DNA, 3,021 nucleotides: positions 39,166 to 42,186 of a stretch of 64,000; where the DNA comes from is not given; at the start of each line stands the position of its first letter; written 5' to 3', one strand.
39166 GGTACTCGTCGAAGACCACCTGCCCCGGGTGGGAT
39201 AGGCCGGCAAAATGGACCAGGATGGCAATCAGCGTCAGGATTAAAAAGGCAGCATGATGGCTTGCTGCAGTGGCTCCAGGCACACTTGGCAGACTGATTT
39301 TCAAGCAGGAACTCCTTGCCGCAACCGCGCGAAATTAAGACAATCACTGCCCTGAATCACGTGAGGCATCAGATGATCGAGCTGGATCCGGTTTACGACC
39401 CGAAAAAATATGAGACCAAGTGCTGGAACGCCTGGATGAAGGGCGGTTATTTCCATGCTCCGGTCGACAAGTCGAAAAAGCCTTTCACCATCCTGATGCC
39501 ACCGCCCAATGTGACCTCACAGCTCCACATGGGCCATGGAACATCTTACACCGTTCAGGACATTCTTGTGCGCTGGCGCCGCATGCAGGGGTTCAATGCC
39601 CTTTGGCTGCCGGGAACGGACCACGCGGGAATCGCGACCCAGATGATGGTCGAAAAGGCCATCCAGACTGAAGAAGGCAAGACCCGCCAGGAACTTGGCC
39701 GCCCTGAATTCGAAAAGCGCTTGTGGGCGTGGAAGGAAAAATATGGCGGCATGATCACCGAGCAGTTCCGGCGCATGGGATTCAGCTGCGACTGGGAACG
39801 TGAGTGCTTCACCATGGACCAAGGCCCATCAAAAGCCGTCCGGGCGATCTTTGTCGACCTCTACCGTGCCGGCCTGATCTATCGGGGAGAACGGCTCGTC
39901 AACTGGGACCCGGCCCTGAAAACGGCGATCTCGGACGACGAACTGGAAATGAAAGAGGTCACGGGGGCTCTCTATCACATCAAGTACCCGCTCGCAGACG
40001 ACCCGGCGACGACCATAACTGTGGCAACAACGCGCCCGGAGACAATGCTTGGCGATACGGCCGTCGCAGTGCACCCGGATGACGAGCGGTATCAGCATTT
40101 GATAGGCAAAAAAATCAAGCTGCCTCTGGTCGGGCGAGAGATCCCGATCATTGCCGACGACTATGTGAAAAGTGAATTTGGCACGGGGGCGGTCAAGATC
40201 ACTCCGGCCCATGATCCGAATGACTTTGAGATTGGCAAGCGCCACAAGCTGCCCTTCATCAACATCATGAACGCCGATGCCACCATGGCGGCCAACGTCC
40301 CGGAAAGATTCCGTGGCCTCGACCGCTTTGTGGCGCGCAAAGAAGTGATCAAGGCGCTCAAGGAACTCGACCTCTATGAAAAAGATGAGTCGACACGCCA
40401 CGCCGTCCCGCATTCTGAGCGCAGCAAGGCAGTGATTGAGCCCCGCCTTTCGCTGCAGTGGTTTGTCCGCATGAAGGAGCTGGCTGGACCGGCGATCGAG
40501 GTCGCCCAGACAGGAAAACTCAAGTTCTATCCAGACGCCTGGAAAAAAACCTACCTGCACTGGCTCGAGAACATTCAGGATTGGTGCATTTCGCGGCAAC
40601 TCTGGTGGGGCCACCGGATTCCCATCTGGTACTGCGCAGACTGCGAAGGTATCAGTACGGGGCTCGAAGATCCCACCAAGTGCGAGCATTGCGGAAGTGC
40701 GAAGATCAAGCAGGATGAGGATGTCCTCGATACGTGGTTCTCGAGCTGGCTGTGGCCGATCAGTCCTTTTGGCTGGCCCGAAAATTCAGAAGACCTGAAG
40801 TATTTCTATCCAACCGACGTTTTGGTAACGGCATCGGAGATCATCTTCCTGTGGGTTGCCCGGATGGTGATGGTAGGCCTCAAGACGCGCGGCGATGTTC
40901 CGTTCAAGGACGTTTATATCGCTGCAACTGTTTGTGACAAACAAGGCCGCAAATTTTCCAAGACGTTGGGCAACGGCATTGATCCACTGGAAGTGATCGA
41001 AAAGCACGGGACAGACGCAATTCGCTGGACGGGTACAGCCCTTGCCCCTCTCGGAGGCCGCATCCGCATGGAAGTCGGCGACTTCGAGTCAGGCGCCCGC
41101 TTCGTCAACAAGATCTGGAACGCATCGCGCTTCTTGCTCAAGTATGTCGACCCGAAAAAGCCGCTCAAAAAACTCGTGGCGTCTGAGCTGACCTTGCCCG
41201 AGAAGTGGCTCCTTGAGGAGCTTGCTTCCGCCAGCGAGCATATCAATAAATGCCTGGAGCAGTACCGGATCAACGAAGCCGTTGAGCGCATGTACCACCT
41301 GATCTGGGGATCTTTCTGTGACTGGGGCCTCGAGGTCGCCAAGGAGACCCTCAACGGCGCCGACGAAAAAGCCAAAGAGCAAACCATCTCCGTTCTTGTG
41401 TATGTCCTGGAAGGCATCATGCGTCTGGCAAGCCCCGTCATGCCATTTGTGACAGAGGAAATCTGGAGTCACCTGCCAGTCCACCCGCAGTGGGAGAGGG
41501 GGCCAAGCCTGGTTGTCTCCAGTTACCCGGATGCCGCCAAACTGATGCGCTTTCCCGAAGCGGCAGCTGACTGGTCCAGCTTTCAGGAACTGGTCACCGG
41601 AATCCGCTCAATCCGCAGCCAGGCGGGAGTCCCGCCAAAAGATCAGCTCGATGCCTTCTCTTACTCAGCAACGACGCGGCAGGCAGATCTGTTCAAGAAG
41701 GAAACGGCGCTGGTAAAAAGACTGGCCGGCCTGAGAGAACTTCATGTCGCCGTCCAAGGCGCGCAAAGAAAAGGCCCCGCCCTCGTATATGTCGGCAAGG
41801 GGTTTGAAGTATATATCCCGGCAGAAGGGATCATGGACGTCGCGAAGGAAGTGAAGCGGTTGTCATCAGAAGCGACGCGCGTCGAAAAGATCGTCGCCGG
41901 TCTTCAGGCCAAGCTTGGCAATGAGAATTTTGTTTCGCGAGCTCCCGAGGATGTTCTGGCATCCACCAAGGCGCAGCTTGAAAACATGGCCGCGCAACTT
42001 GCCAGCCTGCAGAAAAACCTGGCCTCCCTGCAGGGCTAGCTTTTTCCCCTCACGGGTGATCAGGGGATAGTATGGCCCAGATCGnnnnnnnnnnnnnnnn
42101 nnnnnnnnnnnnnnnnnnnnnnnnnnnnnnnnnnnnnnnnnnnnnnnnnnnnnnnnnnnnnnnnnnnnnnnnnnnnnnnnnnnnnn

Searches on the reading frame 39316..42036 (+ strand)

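Call 75: search_protein_families(library=pfam, proteins=[window:39316-42036:+], max_evalue=0.001)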
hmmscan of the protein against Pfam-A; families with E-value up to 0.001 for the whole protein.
window:39316-42036:+ (907 aa): 5 families
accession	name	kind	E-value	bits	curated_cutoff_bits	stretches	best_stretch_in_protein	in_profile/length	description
PF00133.28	tRNA-synt_1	-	7.5e-132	440.4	22.7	1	37-584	3-412/414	tRNA synthetases class I (I, L, M and V)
PF08264.19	Anticodon_1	-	3.6e-33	115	25.1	1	629-780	1-146/148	Anticodon-binding domain of tRNA ligase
PF09334.17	tRNA-synt_1g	-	4.3e-16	59.1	20.1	1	64-212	8-137/391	tRNA synthetases class I (M)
PF10458.14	Val_tRNA-synt_C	-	3.9e-13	49.9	25.9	1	841-906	1-66/66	Valyl tRNA synthetase tRNA binding arm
PF13603.12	tRNA-synt_1_2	-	1.1e-12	48.3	25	1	264-322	86-144/185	Leucyl-tRNA synthetase, editing domain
